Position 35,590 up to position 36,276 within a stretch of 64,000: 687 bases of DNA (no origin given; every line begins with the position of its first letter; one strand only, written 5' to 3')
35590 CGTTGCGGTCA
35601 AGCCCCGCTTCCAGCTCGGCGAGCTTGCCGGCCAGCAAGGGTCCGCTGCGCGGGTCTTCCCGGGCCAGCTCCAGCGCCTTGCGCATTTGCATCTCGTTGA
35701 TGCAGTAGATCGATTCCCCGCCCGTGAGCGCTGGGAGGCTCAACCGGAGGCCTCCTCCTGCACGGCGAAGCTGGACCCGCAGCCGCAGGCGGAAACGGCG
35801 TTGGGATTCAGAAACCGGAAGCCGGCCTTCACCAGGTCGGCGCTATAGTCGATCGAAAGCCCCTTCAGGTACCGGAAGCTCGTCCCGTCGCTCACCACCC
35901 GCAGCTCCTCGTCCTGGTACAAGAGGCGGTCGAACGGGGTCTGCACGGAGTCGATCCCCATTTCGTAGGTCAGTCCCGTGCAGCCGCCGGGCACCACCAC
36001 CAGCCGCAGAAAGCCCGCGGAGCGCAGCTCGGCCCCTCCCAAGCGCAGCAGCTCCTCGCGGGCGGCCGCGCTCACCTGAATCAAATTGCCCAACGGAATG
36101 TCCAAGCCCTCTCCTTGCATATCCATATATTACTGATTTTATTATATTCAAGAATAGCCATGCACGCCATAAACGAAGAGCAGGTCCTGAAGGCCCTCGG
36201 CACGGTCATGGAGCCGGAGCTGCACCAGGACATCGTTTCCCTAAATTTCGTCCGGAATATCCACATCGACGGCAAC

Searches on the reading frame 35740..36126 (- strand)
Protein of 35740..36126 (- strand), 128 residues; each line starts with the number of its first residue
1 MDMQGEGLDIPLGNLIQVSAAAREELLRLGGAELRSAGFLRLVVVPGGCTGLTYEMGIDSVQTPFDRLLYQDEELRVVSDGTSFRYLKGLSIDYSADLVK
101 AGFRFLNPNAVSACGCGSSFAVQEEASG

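Call 9: search_protein_families(library=pfam, proteins=[window:35740-36126:-], max_evalue=0.001)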
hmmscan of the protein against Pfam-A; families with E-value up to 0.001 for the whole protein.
window:35740-36126:- (128 aa): 1 family
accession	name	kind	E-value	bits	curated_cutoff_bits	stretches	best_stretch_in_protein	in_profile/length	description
PF01521.26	Fe-S_biosyn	-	4.8e-11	43.3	26.3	1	16-117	3-109/110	Iron-sulphur cluster biosynthesis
